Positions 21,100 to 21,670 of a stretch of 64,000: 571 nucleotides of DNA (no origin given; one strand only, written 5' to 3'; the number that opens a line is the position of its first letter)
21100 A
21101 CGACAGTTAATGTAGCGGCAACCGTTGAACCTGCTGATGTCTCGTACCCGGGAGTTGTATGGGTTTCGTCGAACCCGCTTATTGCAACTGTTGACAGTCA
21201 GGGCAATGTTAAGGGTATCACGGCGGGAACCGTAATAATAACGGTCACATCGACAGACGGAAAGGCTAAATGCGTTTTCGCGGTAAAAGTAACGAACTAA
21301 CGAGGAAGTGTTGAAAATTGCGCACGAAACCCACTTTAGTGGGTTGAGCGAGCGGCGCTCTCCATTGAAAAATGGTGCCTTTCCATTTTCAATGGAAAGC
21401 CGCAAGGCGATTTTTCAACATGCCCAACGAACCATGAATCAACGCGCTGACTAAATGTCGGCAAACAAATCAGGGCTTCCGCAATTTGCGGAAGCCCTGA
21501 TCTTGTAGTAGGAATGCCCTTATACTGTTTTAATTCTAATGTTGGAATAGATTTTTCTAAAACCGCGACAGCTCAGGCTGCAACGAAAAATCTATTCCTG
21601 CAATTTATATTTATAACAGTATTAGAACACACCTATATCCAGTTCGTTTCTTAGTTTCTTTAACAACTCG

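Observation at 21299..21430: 122-bp MITE (family B) with 5-bp target-site duplications, three near-identical copies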

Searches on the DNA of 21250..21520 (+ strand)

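Call 31: search_dna_similar(query=window:21304-21425:+, collection=plasmids, mode=distant, max_evalue=10, max_rows=30)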
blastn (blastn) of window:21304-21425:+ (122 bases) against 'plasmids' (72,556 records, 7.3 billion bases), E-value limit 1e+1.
Records with a match: 3; places in all: 3; records where one place covers at least 80% of the query: 0.
Best place of each record, by identity: >=99% 1; 95-99% 1; 80-90% 1.
By first word of the organism name: Acidisarcina 1; Frigidibacter 1; Bradyrhizobium 1.
By predicted mobility (MOB-suite, as given by PLSDB): conjugative 2; non-mobilizable 1.
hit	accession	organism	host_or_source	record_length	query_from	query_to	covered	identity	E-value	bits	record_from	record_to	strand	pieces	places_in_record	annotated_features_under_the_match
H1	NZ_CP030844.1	Acidisarcina polymorpha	cell culture,pine forest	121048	72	102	25%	87.1%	1e+0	39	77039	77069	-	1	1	serine hydrolase domain-containing protein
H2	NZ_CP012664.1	Frigidibacter mobilis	oil-production water,oil-production ...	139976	74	96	19%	95.7%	4e+0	38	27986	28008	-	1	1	repC: plasmid replication protein RepC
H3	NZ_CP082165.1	Bradyrhizobium sp. 186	Acmispon strigosus,cell culture,root ...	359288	91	110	16%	100.0%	4e+0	37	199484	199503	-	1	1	cadherin domain-containing protein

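Call 55: search_rna_families(source=window, start=21250, end=21520, threshold=evalue, max_evalue=5)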
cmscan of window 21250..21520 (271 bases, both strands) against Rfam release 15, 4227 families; matches with E-value up to 5: 6.
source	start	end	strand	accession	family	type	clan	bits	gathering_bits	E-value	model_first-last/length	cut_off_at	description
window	21444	21500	+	RF02820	V_AS9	Gene; antisense;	-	18.2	50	0.61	1-104/104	no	Vibrio RNA AS9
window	21435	21498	+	RF01393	isrJ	Gene; sRNA;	-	17.9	37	0.43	1-75/75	no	isrJ Hfq binding RNA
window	21350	21405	-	RF03853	mir-2013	Gene; miRNA;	-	15.6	70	1.5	1-83/83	no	mir-2013 microRNA precursor family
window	21379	21415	-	RF01371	CRISPR-DR58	Gene; CRISPR;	-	14.9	38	3.4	1-37/37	no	CRISPR RNA direct repeat element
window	21364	21419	+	RF04242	mir-5595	Gene; miRNA;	-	14.8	100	4.2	1-72/72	no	mir-5595 microRNA precursor family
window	21461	21501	-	RF00489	ctRNA_p42d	Gene; antisense;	-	13.8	50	3.6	1-46/46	no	ctRNA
